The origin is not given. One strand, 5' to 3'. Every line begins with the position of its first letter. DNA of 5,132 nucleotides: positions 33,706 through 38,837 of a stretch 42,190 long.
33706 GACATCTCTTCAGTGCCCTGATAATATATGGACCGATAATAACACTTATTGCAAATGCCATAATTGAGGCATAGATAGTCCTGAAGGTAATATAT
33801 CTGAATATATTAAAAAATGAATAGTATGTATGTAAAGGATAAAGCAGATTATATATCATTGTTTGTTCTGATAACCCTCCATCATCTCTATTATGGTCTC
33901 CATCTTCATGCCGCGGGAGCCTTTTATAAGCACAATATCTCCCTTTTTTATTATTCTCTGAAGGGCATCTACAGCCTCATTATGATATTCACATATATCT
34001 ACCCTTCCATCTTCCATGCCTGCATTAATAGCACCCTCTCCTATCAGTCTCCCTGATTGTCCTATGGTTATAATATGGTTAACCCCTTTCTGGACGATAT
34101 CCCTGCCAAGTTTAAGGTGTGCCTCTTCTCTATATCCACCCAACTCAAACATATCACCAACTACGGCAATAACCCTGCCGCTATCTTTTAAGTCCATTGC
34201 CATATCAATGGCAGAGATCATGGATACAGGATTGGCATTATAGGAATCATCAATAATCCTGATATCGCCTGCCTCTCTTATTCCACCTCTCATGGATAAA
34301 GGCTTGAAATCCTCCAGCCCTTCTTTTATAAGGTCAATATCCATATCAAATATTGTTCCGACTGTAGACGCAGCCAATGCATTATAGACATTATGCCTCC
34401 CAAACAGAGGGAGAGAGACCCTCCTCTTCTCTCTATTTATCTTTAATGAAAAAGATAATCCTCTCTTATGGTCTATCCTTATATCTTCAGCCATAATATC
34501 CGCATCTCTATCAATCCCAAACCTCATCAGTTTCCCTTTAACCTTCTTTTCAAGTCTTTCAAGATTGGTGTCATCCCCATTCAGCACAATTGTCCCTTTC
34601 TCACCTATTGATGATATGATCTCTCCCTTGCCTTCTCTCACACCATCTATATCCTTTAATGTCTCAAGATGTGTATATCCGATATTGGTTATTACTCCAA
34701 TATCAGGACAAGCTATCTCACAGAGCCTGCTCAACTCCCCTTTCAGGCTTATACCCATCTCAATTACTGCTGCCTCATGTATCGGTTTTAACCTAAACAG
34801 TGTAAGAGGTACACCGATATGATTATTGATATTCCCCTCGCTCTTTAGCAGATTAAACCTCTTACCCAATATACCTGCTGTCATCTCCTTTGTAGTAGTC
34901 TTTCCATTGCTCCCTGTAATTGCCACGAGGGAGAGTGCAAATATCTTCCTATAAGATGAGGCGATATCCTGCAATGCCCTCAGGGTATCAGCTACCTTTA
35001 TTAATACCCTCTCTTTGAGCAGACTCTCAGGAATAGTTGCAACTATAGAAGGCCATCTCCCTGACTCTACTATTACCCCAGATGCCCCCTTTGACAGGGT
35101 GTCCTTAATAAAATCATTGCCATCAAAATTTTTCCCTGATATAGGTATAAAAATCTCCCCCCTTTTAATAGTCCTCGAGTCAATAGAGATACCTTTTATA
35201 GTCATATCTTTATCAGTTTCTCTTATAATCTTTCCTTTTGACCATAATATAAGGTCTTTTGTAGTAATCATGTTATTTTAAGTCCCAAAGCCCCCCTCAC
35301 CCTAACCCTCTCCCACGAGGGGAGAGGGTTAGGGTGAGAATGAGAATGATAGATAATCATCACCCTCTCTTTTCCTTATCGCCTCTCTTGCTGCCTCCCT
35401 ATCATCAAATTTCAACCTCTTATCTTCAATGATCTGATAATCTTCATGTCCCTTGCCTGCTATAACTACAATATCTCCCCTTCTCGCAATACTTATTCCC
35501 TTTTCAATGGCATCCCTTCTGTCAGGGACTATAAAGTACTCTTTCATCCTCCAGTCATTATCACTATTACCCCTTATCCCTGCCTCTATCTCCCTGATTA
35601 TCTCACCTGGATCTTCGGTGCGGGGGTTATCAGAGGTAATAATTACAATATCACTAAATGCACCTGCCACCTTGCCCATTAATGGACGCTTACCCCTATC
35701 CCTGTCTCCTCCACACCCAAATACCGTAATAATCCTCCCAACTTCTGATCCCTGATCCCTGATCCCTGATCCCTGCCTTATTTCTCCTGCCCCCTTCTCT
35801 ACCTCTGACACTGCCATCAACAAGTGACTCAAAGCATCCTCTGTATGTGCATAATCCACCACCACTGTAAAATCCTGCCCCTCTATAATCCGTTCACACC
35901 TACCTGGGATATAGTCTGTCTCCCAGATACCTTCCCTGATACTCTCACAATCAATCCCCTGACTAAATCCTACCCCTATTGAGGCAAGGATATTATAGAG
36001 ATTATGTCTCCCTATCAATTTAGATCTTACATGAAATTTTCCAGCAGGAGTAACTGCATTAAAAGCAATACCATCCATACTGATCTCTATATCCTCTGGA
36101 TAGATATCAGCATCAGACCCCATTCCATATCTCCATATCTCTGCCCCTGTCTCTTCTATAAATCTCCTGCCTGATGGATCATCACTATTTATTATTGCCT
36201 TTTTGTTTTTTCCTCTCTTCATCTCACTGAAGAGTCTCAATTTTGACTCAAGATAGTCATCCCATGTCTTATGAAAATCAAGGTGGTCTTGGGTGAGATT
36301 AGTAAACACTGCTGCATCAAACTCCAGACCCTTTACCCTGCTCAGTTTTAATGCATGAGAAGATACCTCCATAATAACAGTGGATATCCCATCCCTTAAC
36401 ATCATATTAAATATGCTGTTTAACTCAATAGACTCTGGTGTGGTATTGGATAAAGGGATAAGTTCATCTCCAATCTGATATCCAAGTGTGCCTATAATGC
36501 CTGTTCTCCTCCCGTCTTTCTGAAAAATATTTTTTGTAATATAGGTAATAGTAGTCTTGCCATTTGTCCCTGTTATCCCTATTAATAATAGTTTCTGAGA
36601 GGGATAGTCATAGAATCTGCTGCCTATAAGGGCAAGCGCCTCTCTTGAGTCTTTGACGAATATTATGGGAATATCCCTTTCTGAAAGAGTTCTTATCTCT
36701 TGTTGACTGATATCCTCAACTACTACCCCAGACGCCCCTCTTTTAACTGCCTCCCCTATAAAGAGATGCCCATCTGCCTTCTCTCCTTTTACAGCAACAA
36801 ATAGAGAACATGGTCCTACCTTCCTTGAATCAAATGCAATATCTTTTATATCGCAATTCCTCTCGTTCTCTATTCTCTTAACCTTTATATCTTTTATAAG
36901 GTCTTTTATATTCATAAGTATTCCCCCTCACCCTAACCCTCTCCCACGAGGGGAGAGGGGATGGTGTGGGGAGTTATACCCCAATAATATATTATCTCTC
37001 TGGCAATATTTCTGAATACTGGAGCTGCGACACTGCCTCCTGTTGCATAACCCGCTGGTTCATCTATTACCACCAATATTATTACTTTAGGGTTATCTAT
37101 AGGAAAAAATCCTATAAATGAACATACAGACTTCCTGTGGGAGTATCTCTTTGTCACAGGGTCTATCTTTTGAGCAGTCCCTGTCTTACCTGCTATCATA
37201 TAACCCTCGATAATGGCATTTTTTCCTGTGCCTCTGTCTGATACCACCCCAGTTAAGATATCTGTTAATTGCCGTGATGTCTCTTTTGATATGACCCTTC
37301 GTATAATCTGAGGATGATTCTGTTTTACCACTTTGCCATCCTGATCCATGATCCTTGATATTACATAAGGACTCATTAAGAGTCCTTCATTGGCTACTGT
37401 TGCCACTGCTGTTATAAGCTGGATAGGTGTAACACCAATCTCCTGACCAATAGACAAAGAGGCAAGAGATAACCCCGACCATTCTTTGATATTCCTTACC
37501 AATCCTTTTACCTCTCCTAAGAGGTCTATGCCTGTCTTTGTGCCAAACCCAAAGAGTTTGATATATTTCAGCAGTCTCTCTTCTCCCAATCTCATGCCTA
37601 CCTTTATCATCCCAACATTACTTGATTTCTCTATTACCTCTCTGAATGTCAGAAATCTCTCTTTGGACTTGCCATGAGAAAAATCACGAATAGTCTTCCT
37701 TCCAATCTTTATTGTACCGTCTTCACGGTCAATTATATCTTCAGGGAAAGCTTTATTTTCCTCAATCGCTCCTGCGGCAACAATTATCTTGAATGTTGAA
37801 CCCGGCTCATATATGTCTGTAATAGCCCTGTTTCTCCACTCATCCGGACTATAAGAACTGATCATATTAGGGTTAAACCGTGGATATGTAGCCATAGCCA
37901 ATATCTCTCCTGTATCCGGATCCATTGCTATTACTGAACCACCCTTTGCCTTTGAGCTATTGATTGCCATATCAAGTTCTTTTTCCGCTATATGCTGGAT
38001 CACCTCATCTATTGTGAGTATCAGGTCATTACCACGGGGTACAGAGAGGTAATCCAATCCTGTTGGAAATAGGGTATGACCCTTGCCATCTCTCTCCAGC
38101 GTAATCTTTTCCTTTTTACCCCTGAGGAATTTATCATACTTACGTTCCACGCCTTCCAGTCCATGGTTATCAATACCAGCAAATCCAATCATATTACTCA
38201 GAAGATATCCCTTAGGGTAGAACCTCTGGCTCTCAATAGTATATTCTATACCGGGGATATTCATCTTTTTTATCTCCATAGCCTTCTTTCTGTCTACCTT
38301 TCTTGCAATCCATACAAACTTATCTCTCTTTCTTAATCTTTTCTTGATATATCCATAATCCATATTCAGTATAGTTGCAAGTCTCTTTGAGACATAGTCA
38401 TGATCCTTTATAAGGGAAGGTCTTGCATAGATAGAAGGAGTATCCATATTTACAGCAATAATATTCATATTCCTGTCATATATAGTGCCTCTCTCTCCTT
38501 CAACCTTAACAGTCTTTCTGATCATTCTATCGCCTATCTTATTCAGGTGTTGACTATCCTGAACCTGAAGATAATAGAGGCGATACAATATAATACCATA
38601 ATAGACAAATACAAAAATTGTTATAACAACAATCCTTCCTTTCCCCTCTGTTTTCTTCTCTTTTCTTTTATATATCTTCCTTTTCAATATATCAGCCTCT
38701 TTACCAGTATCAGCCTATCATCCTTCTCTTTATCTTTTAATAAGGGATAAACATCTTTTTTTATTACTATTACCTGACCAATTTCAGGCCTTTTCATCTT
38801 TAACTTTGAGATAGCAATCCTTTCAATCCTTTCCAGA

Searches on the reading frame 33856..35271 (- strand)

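Call 14: search_protein_families(library=ncbifam, proteins=[window:33856-35271:-], max_evalue=0.00001)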
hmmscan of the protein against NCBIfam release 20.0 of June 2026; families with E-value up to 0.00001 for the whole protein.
window:33856-35271:- (471 aa): 24 families
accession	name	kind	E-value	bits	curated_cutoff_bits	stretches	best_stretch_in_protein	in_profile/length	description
NF008896.0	PRK11929.1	equivalog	1.1e-132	443.8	1023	1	5-469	507-961/965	bifunctional UDP-N-acetylmuramoyl-L-alanyl-D-glutamate--2,6-diaminopimelate ligase MurE/UDP-N-acetylmuramoyl-tripeptide--D-alanyl-D-alanine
TIGR01143.1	murF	subfamily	2.7e-123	412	288.6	1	30-463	1-417/418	UDP-N-acetylmuramoyl-tripeptide--D-alanyl-D-alanine ligase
NF008041.0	PRK10773.1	equivalog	1.5e-85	287.7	551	1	19-465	18-448/453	UDP-N-acetylmuramoyl-tripeptide--D-alanyl-D-alanine ligase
NF010693.0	PRK14093.1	equivalog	7.1e-74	249.2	544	1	22-465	25-465/479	UDP-N-acetylmuramoylalanyl-D-glutamyl-2,6-diaminopimelate--D-alanyl-D-alanine ligase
NF008897.0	PRK11930.1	equivalog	6.2e-69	232.9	804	1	14-466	15-455/822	bifunctional UDP-N-acetylmuramoyl-tripeptide:D-alanyl-D-alanine ligase/alanine racemase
NF001126.0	PRK00139.1-4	equivalog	1.7e-44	152.2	373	2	190-451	195-456/486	UDP-N-acetylmuramoyl-L-alanyl-D-glutamate--2,6-diaminopimelate ligase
TIGR01085.1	murE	subfamily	4.3e-34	118.2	257.3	2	181-451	171-445/472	UDP-N-acetylmuramyl-tripeptide synthetase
NF001124.0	PRK00139.1-2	equivalog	1.6e-32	112.9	476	2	17-135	20-131/500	UDP-N-acetylmuramoyl-L-alanyl-D-glutamate--2,6-diaminopimelate ligase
NF053645.1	pMurC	equivalog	2.7e-27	95.6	560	2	81-257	68-249/492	pseudomurein biosynthesis peptide ligase pMurC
NF001123.0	PRK00139.1-1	equivalog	8.1e-27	94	586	1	19-452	14-464/493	UDP-N-acetylmuramoyl-L-alanyl-D-glutamate--2,6-diaminopimelate ligase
TIGR01087.1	murD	equivalog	1.6e-26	93.4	211.95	1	101-449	92-415/441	UDP-N-acetylmuramoyl-L-alanine--D-glutamate ligase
TIGR01082.1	murC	equivalog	5.9e-25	88.2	335.1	1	114-370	101-351/449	UDP-N-acetylmuramate--L-alanine ligase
NF053648.1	pMurE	equivalog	2.7e-20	72.5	600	1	186-366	187-355/464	pseudomurein biosynthesis peptide ligase pMurE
NF010623.0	PRK14016.1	subfamily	9.7e-20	70.3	877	1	190-462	567-861/871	cyanophycin synthetase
TIGR02068.2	cya_phycin_syn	equivalog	1.8e-18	66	850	1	190-461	566-858/862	cyanophycin synthetase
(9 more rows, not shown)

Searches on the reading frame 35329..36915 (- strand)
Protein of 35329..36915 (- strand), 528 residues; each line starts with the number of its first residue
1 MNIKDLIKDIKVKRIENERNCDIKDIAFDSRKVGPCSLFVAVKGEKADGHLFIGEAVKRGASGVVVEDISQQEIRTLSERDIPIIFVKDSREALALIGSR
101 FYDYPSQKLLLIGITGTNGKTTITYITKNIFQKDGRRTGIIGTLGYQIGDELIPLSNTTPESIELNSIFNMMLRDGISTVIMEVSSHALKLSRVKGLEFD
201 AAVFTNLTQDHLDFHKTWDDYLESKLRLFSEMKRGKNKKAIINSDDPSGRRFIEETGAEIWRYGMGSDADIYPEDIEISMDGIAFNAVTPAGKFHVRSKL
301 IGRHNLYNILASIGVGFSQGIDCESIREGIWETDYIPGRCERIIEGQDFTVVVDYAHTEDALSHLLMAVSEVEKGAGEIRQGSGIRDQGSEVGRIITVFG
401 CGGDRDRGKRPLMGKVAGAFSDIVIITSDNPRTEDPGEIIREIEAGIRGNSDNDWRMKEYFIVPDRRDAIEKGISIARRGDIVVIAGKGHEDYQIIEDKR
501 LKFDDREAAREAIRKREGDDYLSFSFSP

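Call 14: search_protein_families(library=ncbifam, proteins=[window:35329-36915:-], max_evalue=0.00001)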
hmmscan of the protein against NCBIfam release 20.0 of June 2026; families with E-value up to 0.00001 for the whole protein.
window:35329-36915:- (528 aa): 26 families (the best 25 are shown)
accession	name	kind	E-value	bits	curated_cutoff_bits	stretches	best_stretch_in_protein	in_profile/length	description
NF001126.0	PRK00139.1-4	equivalog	2.9e-175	583.5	373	1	1-516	1-485/486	UDP-N-acetylmuramoyl-L-alanyl-D-glutamate--2,6-diaminopimelate ligase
NF008896.0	PRK11929.1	equivalog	1.1e-152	510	1023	1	18-516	24-501/965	bifunctional UDP-N-acetylmuramoyl-L-alanyl-D-glutamate--2,6-diaminopimelate ligase MurE/UDP-N-acetylmuramoyl-tripeptide--D-alanyl-D-alanine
TIGR01085.1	murE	subfamily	1.1e-151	506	257.3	1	20-513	1-471/472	UDP-N-acetylmuramyl-tripeptide synthetase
NF001124.0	PRK00139.1-2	equivalog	2.7e-148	494.8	476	1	3-517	6-496/500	UDP-N-acetylmuramoyl-L-alanyl-D-glutamate--2,6-diaminopimelate ligase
NF001123.0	PRK00139.1-1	equivalog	8.2e-127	423.8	586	1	8-513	5-489/493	UDP-N-acetylmuramoyl-L-alanyl-D-glutamate--2,6-diaminopimelate ligase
NF010628.0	PRK14022.1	equivalog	8.8e-103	344.6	536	1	16-510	28-477/483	UDP-N-acetylmuramoyl-L-alanyl-D-glutamate--L-lysine ligase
NF001130.0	PRK00139.2-4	equivalog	1.1e-68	232.2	715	2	13-233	21-239/516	UDP-N-acetylmuramoyl-L-alanyl-D-glutamate--2,6-diaminopimelate ligase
NF001127.0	PRK00139.2-1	equivalog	5.1e-48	164.1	997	2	15-244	23-245/520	UDP-N-acetylmuramoyl-L-alanyl-D-glutamate--2,6-diaminopimelate ligase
NF001129.0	PRK00139.2-3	equivalog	9.5e-45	153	762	1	13-505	32-506/517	UDP-N-acetylmuramoyl-L-alanyl-D-glutamate--2,6-diaminopimelate ligase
NF001131.0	PRK00139.2-5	equivalog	9.3e-44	150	1000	1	79-503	79-472/483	UDP-N-acetylmuramoyl-L-alanyl-D-glutamate--2,6-diaminopimelate ligase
TIGR01143.1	murF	subfamily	2.4e-41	142.1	288.6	2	28-140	1-105/418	UDP-N-acetylmuramoyl-tripeptide--D-alanyl-D-alanine ligase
TIGR02068.2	cya_phycin_syn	equivalog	2e-32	112.1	850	1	105-488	475-849/862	cyanophycin synthetase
NF008041.0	PRK10773.1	equivalog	4.6e-31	108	551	1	17-343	18-321/453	UDP-N-acetylmuramoyl-tripeptide--D-alanyl-D-alanine ligase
NF010623.0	PRK14016.1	subfamily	2.6e-29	102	877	1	106-488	477-851/871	cyanophycin synthetase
TIGR01087.1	murD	equivalog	1.6e-27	96.7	211.95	1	108-358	103-326/441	UDP-N-acetylmuramoyl-L-alanine--D-glutamate ligase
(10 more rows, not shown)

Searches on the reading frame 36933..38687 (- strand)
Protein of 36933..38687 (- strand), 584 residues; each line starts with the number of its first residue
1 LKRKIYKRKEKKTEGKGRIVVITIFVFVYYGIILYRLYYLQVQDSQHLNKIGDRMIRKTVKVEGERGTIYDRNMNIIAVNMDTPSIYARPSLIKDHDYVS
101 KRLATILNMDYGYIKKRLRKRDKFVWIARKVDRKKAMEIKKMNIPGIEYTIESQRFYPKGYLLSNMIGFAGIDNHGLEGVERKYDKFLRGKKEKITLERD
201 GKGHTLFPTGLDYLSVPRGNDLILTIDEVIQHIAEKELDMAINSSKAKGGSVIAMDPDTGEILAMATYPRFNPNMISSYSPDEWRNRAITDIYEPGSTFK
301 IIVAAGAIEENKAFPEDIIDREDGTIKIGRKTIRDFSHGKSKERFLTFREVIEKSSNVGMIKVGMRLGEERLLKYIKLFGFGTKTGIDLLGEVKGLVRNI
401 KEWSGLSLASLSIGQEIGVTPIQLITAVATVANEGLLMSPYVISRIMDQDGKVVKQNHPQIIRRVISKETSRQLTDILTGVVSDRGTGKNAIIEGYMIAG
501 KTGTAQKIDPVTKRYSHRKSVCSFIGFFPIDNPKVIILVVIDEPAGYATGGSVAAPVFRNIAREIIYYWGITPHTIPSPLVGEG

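Call 14: search_protein_families(library=ncbifam, proteins=[window:36933-38687:-], max_evalue=0.00001)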
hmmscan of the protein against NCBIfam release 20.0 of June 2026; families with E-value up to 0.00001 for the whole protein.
window:36933-38687:- (584 aa): 23 families
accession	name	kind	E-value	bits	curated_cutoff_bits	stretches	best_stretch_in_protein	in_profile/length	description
TIGR02214.1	spoVD_pbp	equivalog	1.3e-160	535.8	688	1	18-575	1-564/636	stage V sporulation protein D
NF053573.1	PBP2_PenA_Neis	exception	4.3e-107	359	1105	1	7-573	16-568/572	peptidoglycan D,D-transpeptidase PBP2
TIGR03423.1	pbp2_mrdA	equivalog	3.2e-103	346.3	455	1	18-565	2-590/593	penicillin-binding protein 2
NF011685.0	PRK15105.1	subfamily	1.5e-90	304.4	737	1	7-577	11-569/588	peptidoglycan glycosyltransferase FtsI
NF038271.1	strep_PBP2X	exception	1.5e-73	248.3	1050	1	6-549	14-598/750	penicillin-binding protein PBP2X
TIGR02074.1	PBP_1a_fam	subfamily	1e-37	130.1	508.75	1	220-565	224-532/535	PBP1A family penicillin-binding protein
NF008061.0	PRK10795.1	equivalog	9.3e-35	120.3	962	1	18-561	21-608/634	peptidoglycan DD-transpeptidase MrdA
NF038278.1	strep_PBP2B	exception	5.9e-33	114.2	975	1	168-566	255-671/678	penicillin-binding protein PBP2B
NF051842.1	PBP4_5_Efaec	equivalog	4.9e-32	111.1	700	1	62-553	161-657/668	penicillin-binding protein PBP4(5)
NF051885.1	tranpepglycosPbpC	equivalog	8.5e-26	90.7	900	1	222-507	292-546/632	multimodular transpeptidase-transglycosylase PbpC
NF038276.1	strep_PBP2A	exception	8.6e-20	70.5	1100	1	243-506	348-580/716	penicillin-binding protein PBP2A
NF000237.1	MECA_PBP2A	equivalog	1.6e-15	56.4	750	1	61-539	146-631/668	PBP2a family beta-lactam-resistant peptidoglycan transpeptidase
NF000409.1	MECA_pure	exception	1.3e-14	53.7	1490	1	62-539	147-631/668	PBP2a family beta-lactam-resistant peptidoglycan transpeptidase MecA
NF033378.1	MECD_PBP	exception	6.3e-14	51.2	1450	1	63-538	150-639/678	PBP2a family beta-lactam-resistant peptidoglycan transpeptidase MecD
NF000408.1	MECA2_pure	exception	2.2e-13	49.3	1525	1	63-539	148-631/668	PBP2a family beta-lactam-resistant peptidoglycan transpeptidase MecA2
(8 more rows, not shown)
